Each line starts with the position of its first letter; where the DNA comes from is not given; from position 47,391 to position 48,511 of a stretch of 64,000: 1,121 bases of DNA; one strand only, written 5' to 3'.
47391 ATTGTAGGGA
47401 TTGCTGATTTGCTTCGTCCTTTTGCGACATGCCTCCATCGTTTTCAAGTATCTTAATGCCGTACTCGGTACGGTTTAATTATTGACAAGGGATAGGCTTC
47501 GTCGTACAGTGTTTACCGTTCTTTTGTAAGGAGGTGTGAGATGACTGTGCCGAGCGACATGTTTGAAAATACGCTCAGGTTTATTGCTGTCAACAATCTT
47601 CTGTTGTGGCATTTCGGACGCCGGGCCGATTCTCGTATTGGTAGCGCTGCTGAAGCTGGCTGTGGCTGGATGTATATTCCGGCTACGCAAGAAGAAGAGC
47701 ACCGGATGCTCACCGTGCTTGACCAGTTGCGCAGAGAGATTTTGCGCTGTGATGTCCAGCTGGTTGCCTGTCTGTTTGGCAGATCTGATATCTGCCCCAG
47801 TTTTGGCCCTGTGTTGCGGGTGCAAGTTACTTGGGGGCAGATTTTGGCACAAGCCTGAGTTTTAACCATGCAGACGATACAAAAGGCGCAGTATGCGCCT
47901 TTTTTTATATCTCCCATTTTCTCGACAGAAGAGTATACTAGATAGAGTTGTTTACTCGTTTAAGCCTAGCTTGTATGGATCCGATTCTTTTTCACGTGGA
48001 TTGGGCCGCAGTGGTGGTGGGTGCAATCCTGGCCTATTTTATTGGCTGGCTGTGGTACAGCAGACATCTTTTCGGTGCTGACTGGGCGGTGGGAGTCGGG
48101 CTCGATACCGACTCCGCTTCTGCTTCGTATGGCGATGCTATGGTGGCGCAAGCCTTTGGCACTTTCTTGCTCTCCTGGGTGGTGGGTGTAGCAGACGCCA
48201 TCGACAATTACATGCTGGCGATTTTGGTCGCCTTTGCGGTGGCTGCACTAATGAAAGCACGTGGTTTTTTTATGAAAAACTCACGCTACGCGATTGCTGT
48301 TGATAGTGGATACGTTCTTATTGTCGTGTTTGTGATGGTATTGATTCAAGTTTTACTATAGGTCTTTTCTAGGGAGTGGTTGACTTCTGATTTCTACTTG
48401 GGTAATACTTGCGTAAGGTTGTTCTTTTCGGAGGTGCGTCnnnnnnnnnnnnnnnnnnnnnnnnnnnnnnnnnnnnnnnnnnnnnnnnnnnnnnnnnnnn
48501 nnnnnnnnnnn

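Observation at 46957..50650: Island of small unknown genes, each with its own SD and intrinsic terminator, bracketed by two DUF1761-like paralogs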

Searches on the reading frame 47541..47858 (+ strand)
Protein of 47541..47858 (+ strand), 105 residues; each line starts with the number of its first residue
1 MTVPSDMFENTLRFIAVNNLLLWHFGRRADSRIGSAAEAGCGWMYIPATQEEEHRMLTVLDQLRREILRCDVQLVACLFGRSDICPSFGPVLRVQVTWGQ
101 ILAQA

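Call 5: search_protein_families(library=pfam, proteins=[window:47541-47858:+], max_evalue=1)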
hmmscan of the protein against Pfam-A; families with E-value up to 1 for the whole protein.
window:47541-47858:+ (105 aa): 0 families

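Call 34: search_protein_families(library=padloc, proteins=[window:47541-47858:+], max_evalue=1)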
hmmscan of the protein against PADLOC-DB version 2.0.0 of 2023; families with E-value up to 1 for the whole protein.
window:47541-47858:+ (105 aa): 0 families

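Call 35: search_protein_families(library=phrogs, proteins=[window:47541-47858:+], max_evalue=1)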
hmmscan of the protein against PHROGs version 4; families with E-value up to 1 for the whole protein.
window:47541-47858:+ (105 aa): 0 families

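Call 36: search_protein_families(library=ncbifam, proteins=[window:47541-47858:+], max_evalue=1)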
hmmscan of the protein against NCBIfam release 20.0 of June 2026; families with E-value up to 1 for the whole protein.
window:47541-47858:+ (105 aa): 0 families

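Call 40: find_homologous_proteins(query=A4, max_evalue=0.01)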
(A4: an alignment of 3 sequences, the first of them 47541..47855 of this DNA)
Query A4 (3 sequences) (105 aa, profile of the alignment): 2 proteins with E <= 0.01 among 48 candidates.
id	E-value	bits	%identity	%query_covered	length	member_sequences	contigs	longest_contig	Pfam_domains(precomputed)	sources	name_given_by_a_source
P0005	1.9e-63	229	98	100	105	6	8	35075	-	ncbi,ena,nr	ncbi:hypothetical protein KC902_00760 [Candidatus Kaiserbacteria bacterium]|nr:hypothetical protein 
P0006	2.9e-58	212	66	100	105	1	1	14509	-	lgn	-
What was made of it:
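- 47541..47858 (+): o2: 105-aa soluble orphan protein between the two DUF1761 genes. Predicted alpha-beta-beta-alpha-beta-beta two-layer sandwich. Only two 90% clusters in 5.8 billion proteins (call 40).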

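Call 48: predict_structure(alignment_id=A5)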
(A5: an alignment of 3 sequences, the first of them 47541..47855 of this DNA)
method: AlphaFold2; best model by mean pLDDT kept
length: 105 residues; sequences in the alignment: 3
mean_pLDDT: 73.3   pTM: 0.61
mean pLDDT of the five models: 73.3, 48.5, 45.0, 44.2, 40.3
residues with pLDDT >= 90: 0; 70-90: 83; 50-70: 15; < 50: 7
segments of 3 or more residues with pLDDT < 50: 101-105
pLDDT, mean of each block of 10 residues (from residue 1): 62 81 77 68 80 74 78 78 75 77 40
secondary structure, 60 per line:
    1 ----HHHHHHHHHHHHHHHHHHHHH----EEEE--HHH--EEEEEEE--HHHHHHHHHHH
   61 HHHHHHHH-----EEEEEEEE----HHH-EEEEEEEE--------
elements in order: H5-25 E30-33 E41-47 H50-68 E74-81 E90-97
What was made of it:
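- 47541..47858 (+): AF2 best model pLDDT 73, pTM 0.61 (call 48).
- Tried and rejected: The o2 model has pLDDT 73, but the other four models score 40-48 (call 48).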

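Call 67: fold_search(model_id=the predicted structure, library=viral)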
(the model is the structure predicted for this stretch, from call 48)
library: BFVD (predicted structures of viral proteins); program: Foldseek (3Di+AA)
matches with E <= 10: 927; with E <= 0.001: 0
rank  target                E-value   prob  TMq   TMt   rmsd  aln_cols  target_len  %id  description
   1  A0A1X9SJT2            8.5e-03  0.99  0.52  0.50   5.5       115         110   11  Uncharacterized protein [Sulfolobus islandicus rod-shaped virus 10]
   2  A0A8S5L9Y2            9.1e-03  0.94  0.40  0.44   8.0       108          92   13  Uncharacterized protein [Myoviridae sp. ctPuP5]
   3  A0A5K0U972            2.3e-02  0.98  0.56  0.16   6.3       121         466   12  Uncharacterized protein [Yasminevirus sp. GU-2018]
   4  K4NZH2                2.5e-02  0.99  0.55  0.45   4.9       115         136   11  Uncharacterized protein [Sulfolobales Mexican rod-shaped virus 1]
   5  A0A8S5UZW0            2.8e-02  0.96  0.46  0.50   5.5       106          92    9  Uncharacterized protein [Siphoviridae sp. ctBeL15]
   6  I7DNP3                3.9e-02  0.89  0.44  0.37   5.6       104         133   12  Uncharacterized protein [Pseudomonas phage PA7]
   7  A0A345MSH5            4.1e-02  0.98  0.54  0.63   5.0       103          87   12  (no name in the UniProt tables at hand)
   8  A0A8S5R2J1            4.1e-02  0.91  0.39  0.45   8.1        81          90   16  Uncharacterized protein [Siphoviridae sp. ctj7g1]
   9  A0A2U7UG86            4.4e-02  0.90  0.49  0.12   5.6       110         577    8  DUF5860 domain-containing protein [Pandoravirus macleodensis]
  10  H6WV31                4.7e-02  0.93  0.52  0.53   4.9       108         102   18  RLORF3 [Gallid alphaherpesvirus 2]
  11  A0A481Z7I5            4.7e-02  0.87  0.39  0.07   5.2        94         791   16  GDP-mannose 4,6-dehydratase [Pithovirus LCPAC304]
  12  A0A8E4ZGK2            4.7e-02  0.84  0.41  0.42   6.1       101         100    5  Uncharacterized protein [Winogradskyella phage Peternella_1]
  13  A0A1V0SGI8            5.3e-02  0.97  0.57  0.34   4.6       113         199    9  Uncharacterized protein [Hokovirus HKV1]
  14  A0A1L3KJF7            5.7e-02  0.69  0.43  0.43   5.8       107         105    8  (no name in the UniProt tables at hand)
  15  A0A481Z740            5.7e-02  0.63  0.38  0.37  14.4       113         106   12  Uncharacterized protein [Pithovirus LCPAC202]
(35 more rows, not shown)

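Call 79: search_solved_structures(query=A4, max_evalue=5)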
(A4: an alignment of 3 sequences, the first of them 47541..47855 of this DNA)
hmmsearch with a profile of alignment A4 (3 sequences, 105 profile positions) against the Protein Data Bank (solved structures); distinct sequences matched with E-value up to 5: 4.
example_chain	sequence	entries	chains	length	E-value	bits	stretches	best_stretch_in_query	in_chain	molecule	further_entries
9qgz_A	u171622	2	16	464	0.012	18.7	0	25-58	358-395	Glycolate oxidase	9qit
1wh5_A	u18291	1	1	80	0.41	13.8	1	33-76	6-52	ZF-HD homeobox family protein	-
6vm6_A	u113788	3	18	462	0.74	13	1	20-94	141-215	SAVED domain-containing protein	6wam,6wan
4fgs_A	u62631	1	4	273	1.2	12.4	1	13-76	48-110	Probable dehydrogenase protein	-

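Call 94: fold_search(model_id=the predicted structure, library=pdb)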
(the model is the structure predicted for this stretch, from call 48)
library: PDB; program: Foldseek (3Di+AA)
matches with E <= 10: 698; with E <= 0.001: 0
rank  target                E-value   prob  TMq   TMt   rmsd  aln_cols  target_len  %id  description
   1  2c0j_B                2.2e-02  0.98  0.50  0.40   4.1       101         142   17  Crystal structure of the bet3-trs33 heterodimer (released 2006-02-07)
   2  1wc8                  2.2e-02  0.82  0.41  0.30   9.0       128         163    9  The crystal structure of mouse bet3p (released 2004-12-13)
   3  2pwn                  3.4e-02  0.77  0.42  0.31   9.2       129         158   11  Crystal structure of BET3 homolog (13277653) from Mus musculus at 2.04 A resolution (released 2007-05-29)
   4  6i6y                  3.7e-02  0.75  0.40  0.43   4.7       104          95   17  Circular permutant of ribosomal protein S6, swap helix 2 (released 2019-11-27)
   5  6i6s_A                3.9e-02  0.92  0.47  0.50   4.8        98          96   15  Circular permutant of ribosomal protein S6, adding 9aa to C terminal of P68-69, L75A mutant (released 2019-11-27)
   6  6i6i_A                5.0e-02  0.89  0.46  0.49   4.9       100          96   16  Circular permutant of ribosomal protein S6, adding 6aa to C terminal of P68-69, L75A mutant (released 2019-11-27)
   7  8k4i                  5.7e-02  0.85  0.44  0.32   4.7       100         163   16  Crystal structure of YajQ STM0435 (released 2024-04-17)
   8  2c0j_A                6.4e-02  0.82  0.48  0.35   6.2       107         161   11  Crystal structure of the bet3-trs33 heterodimer (released 2006-02-07)
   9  1wc9                  6.9e-02  0.66  0.43  0.31   9.1       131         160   11  The crystal structure of truncated mouse bet3p (released 2004-12-13)
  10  6aq3_E                7.3e-02  0.75  0.47  0.32   7.3       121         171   12  Crystal structure of a trafficking protein particle complex subunit 3 from Naegleria fowleri covalently bound to palmi (released 2017-08-30)
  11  2cfh_A                7.3e-02  0.54  0.40  0.29   9.2       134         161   11  Structure of the Bet3-TPC6B core of TRAPP (released 2006-07-12)
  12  1r7m_A                7.3e-02  0.23  0.27  0.17   7.8        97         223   14  The homing endonuclease I-SceI bound to its DNA recognition region (released 2004-10-26)
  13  7mwr_B                7.8e-02  0.96  0.45  0.23   3.9        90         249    6  Structure of De Novo designed beta sheet heterodimer LHD101A53/B4 (released 2022-01-19)
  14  2cfh_C                8.3e-02  0.85  0.49  0.37   4.3        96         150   14  Structure of the Bet3-TPC6B core of TRAPP (released 2006-07-12)
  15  6bdd                  8.8e-02  0.51  0.37  0.25   6.3       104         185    8  Crystal structure of Fe(II) unliganded H-NOX protein from K. algicida (released 2018-05-30)
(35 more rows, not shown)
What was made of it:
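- Tried and rejected: Foldseek against PDB and BFVD finds nothing at E <= 0.001 (calls 67, 94).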

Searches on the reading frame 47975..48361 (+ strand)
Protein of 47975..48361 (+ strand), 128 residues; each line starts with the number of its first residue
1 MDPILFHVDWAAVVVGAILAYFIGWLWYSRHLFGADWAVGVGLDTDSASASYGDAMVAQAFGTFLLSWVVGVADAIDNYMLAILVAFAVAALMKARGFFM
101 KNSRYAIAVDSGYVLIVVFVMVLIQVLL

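Call 5: search_protein_families(library=pfam, proteins=[window:47975-48361:+], max_evalue=1)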
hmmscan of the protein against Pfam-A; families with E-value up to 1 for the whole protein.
window:47975-48361:+ (128 aa): 1 family
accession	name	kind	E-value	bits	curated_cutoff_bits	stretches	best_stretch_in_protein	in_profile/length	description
PF08570.15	DUF1761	-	1.4e-10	42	31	1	12-124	2-121/123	Protein of unknown function (DUF1761)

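Call 34: search_protein_families(library=padloc, proteins=[window:47975-48361:+], max_evalue=1)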
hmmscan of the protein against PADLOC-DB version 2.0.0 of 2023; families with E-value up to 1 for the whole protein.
window:47975-48361:+ (128 aa): 0 families

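Call 35: search_protein_families(library=phrogs, proteins=[window:47975-48361:+], max_evalue=1)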
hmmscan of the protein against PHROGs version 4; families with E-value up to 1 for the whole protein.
window:47975-48361:+ (128 aa): 0 families

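Call 36: search_protein_families(library=ncbifam, proteins=[window:47975-48361:+], max_evalue=1)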
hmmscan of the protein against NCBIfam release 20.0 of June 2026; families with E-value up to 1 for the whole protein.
window:47975-48361:+ (128 aa): 0 families

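Call 38: find_related_loci(query=A3, collection=metagenome_contigs, flank=10000)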
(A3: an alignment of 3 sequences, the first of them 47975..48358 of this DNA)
Query A3 (128 aa) in metagenome_contigs; peptide patterns used: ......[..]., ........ (x = any residue, [..] = any of these).
265 stretches matched a pattern, but none encodes a relative of the query by tblastn (E <= 1e-3).
